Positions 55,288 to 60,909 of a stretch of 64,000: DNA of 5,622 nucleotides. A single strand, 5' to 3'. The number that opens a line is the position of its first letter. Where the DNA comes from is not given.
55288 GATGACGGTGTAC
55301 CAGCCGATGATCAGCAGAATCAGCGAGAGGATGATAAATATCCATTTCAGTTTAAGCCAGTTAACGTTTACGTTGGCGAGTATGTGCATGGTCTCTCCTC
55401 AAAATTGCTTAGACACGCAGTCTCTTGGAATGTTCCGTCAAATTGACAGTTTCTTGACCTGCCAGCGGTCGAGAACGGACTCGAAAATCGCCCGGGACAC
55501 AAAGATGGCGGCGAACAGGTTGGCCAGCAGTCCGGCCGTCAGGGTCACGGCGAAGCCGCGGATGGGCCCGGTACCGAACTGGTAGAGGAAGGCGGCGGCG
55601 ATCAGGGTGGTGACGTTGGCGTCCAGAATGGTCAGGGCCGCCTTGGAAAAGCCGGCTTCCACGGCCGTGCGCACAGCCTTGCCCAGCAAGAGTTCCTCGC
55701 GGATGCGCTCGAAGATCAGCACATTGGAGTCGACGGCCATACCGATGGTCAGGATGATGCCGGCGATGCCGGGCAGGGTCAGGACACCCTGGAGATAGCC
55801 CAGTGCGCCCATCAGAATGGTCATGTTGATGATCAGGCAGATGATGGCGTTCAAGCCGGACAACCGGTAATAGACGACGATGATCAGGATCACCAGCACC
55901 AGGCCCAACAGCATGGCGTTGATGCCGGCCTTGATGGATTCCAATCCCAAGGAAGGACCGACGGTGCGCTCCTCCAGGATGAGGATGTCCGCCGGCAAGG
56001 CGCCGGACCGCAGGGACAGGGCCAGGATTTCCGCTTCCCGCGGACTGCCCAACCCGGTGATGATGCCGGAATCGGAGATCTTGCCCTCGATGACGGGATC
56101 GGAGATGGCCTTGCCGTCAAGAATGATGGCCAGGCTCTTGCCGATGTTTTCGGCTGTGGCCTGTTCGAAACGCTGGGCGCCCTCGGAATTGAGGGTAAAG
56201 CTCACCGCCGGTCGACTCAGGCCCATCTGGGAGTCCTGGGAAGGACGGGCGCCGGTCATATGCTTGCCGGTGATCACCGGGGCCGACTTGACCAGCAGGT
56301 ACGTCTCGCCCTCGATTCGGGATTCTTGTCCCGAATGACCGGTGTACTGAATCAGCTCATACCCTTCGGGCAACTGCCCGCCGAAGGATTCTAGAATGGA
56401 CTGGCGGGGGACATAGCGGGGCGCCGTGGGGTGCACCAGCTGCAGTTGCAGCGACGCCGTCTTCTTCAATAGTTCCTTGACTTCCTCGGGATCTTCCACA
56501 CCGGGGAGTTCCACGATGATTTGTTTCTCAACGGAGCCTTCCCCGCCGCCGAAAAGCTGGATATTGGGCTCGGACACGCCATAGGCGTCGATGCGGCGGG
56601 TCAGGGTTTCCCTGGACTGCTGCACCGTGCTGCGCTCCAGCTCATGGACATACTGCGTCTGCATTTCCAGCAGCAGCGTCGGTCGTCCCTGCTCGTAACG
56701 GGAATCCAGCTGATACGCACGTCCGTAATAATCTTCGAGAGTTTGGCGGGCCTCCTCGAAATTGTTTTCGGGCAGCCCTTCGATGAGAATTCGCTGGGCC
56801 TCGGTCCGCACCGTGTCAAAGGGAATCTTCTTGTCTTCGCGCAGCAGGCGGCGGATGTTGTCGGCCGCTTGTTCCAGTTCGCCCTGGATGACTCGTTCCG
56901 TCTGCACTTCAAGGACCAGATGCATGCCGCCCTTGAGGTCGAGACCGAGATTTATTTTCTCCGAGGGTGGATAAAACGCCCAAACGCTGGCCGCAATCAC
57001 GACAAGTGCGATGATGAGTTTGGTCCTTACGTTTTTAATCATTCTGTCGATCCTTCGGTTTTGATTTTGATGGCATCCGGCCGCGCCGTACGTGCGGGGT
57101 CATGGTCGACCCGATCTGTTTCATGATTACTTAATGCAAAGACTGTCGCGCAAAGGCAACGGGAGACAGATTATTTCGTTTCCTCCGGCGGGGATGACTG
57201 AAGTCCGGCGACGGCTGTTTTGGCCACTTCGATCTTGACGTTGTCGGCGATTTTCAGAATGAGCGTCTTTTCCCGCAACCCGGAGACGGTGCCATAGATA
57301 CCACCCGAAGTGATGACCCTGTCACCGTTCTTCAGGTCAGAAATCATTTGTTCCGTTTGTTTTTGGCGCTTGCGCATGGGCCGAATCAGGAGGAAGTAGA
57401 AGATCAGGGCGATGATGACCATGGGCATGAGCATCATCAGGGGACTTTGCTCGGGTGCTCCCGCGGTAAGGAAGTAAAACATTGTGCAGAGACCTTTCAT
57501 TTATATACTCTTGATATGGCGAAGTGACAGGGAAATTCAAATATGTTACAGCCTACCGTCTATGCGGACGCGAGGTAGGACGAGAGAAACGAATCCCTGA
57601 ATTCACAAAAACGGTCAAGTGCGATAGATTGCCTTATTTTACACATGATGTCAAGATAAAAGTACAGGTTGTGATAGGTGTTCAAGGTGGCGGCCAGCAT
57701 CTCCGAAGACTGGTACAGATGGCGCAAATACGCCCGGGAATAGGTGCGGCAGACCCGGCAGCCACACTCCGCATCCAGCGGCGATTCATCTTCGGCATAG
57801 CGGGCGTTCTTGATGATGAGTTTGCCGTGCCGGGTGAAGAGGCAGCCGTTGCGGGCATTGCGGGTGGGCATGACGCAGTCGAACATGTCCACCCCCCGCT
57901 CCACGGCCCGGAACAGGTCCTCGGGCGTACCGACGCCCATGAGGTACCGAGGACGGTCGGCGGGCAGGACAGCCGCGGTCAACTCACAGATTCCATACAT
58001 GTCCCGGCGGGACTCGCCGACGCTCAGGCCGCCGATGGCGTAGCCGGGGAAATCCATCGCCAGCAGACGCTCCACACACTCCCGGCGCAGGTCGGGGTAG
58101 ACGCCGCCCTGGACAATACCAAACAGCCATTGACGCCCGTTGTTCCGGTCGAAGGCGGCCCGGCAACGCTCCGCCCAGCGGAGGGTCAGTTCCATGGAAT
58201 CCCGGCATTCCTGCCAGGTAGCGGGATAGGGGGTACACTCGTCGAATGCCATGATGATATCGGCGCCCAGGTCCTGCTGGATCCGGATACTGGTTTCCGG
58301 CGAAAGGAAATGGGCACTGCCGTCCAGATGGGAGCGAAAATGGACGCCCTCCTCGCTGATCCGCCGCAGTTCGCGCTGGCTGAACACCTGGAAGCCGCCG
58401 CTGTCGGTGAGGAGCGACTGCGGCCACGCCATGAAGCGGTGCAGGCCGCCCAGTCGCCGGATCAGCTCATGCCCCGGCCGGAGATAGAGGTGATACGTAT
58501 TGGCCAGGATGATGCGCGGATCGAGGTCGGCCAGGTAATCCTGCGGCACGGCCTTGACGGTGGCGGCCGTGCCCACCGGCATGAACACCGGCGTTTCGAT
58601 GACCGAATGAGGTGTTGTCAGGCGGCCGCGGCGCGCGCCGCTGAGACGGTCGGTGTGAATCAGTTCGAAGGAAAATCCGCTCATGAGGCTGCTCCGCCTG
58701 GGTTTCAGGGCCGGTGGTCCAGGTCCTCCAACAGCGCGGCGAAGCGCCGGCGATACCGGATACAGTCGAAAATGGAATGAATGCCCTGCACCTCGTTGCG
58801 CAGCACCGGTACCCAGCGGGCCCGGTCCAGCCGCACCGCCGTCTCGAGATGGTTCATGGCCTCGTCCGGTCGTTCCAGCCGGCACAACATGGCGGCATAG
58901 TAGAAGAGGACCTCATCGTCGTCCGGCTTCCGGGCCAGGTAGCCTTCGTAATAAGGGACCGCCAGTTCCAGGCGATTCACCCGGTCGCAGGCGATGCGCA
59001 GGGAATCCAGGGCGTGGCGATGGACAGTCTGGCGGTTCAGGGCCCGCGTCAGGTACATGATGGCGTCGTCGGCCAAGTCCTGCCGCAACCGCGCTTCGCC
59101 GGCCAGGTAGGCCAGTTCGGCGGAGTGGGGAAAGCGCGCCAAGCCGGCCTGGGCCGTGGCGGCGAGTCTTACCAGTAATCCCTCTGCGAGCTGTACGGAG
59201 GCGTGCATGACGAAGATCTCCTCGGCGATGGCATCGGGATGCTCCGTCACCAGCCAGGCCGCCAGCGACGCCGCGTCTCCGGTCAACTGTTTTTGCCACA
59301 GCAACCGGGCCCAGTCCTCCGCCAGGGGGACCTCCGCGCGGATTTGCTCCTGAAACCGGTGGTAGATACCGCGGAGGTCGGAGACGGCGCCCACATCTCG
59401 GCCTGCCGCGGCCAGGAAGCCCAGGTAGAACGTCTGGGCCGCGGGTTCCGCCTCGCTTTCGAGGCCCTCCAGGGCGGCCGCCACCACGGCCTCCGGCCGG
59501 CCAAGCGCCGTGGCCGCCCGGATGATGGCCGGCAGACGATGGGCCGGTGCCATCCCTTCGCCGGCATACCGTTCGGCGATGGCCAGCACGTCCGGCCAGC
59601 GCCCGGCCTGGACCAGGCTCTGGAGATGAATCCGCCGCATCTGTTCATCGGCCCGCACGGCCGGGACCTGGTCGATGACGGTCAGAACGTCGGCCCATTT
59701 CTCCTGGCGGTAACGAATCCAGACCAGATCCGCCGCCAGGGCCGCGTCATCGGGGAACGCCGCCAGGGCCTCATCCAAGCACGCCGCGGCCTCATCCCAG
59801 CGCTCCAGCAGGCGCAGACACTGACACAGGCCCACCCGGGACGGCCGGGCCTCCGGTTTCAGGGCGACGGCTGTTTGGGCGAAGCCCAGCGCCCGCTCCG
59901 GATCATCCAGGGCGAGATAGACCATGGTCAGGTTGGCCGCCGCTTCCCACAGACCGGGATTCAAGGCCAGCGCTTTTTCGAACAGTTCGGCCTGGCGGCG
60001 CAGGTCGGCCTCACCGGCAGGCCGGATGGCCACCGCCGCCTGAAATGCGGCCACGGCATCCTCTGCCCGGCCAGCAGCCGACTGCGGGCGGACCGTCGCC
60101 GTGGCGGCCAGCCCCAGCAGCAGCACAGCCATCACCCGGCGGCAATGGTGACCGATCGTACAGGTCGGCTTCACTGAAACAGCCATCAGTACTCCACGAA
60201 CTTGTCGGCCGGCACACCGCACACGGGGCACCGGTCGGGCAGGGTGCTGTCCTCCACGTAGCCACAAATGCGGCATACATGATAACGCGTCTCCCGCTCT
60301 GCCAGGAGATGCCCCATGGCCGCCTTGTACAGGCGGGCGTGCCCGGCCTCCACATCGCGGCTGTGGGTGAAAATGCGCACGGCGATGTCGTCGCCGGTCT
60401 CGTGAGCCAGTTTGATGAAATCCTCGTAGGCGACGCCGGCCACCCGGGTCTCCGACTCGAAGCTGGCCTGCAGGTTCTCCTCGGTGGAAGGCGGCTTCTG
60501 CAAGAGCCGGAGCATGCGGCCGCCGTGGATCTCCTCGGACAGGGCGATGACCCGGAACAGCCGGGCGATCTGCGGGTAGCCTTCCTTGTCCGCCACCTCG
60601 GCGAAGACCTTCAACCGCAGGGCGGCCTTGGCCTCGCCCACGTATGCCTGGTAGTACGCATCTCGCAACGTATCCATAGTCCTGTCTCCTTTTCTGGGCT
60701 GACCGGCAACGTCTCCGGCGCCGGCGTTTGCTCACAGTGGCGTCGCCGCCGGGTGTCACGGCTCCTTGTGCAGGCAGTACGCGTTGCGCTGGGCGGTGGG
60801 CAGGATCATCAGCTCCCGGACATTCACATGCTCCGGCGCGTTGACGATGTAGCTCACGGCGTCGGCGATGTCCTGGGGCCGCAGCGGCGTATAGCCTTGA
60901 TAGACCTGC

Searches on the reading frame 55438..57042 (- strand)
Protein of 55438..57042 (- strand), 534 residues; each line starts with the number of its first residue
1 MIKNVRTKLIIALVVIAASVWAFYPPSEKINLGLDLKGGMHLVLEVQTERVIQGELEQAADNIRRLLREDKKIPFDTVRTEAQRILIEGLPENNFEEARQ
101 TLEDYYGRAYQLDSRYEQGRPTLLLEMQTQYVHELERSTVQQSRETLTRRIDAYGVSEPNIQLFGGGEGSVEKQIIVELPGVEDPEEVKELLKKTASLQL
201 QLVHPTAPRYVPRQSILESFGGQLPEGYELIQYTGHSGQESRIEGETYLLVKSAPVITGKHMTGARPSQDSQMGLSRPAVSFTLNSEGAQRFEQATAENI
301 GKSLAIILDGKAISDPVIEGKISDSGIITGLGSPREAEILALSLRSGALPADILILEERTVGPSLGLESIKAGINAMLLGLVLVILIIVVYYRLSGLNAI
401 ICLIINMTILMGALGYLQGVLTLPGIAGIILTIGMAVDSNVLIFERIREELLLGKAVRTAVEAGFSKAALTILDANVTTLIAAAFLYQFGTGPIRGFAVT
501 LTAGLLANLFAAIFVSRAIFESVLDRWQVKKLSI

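Call 53: search_protein_families(library=ncbifam, proteins=[window:55438-57042:-], max_evalue=0.00001)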
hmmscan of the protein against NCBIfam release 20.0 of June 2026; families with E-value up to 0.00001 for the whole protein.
window:55438-57042:- (534 aa): 21 families
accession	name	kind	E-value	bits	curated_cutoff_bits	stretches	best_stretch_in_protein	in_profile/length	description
NF009583.0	PRK13024.1-3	subfamily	1.2e-128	430.2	721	1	10-534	13-442/755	protein translocase subunit SecDF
TIGR01129.1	secD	equivalog_domain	1.2e-126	423.1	244.4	1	32-519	1-396/397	protein translocase subunit SecD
NF011315.0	PRK14726.1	equivalog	3.9e-108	362.7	1249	1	23-532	38-533/855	protein translocase subunit SecDF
NF009585.0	PRK13024.1-5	equivalog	2.6e-104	350.1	1037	2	253-526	379-650/993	protein translocase subunit SecDF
NF009545.0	PRK12933.1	equivalog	1.5e-95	321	728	2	246-530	305-600/604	protein translocase subunit SecD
TIGR00916.1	2A0604s01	subfamily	1.1e-70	237.9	148.6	1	284-513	1-231/231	SecD/SecF family protein translocase subunit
NF009580.0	PRK13023.1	equivalog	3.3e-60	204.2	1153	1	123-519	74-443/775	protein translocase subunit SecDF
NF009540.0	PRK12911.1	equivalog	4.7e-58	196.5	1878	1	298-526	836-1064/1403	bifunctional preprotein translocase subunit SecD/SecF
NF009581.0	PRK13024.1-1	equivalog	6.9e-56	189.8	1058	2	311-521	197-408/752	protein translocase subunit SecDF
NF009584.0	PRK13024.1-4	equivalog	6.2e-54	183.6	1171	1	311-523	200-412/759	protein translocase subunit SecDF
NF006218.0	PRK08343.1-4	subfamily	7.3e-37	127.1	383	1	254-526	115-387/392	preprotein translocase subunit SecD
NF009582.0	PRK13024.1-2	equivalog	2.4e-29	101.9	723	1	296-521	259-485/859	protein translocase subunit SecDF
TIGR00966.2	transloc_SecF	equivalog_domain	1.1e-24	87.5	160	1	354-519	107-275/279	protein translocase subunit SecF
NF006216.0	PRK08343.1-2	equivalog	8.9e-22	77.5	519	1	315-510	290-488/506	preprotein translocase subunit SecD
NF046001.1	SecDF_plasm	equivalog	1.5e-19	69.6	500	1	364-525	344-505/878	protein translocase subunit SecDF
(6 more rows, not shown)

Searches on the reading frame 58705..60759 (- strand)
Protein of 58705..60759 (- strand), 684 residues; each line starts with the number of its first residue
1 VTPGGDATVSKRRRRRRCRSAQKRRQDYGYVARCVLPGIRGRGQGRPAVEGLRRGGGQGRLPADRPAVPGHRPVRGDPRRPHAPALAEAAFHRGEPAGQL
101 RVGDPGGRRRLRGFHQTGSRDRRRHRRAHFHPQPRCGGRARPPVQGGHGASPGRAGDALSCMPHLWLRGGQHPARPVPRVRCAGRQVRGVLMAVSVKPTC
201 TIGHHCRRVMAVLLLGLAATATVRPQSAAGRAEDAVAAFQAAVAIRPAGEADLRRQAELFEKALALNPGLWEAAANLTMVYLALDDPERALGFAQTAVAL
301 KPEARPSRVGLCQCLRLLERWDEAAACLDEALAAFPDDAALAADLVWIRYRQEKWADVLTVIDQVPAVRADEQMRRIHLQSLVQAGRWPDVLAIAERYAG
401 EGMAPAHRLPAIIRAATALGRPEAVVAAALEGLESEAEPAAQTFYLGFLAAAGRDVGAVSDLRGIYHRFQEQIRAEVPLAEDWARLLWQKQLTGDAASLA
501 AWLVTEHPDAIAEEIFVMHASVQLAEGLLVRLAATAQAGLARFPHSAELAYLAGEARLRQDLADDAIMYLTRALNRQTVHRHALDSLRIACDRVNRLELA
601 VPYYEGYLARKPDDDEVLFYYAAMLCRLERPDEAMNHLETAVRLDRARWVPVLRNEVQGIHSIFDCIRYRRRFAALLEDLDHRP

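Call 53: search_protein_families(library=ncbifam, proteins=[window:58705-60759:-], max_evalue=0.00001)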
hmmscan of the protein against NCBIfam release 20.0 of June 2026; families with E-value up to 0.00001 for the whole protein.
window:58705-60759:- (684 aa): 4 families
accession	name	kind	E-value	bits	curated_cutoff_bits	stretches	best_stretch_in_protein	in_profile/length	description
NF040959.1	MamA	equivalog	8.9e-14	51.4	200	0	544-645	68-169/204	magnetosome protein MamA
TIGR02917.1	PEP_TPR_lipo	equivalog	7.6e-12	43.9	312.2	0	229-341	356-467/899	XrtA/PEP-CTERM system TPR-repeat protein PrsT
TIGR02521.1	type_IV_pilW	equivalog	1.9e-08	34.2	154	0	558-643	42-127/234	type IV pilus biogenesis/stability protein PilW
TIGR02552.1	LcrH_SycD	equivalog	1.2e-06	28.3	104.8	0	257-338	38-119/136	SycD/LcrH family type III secretion system chaperone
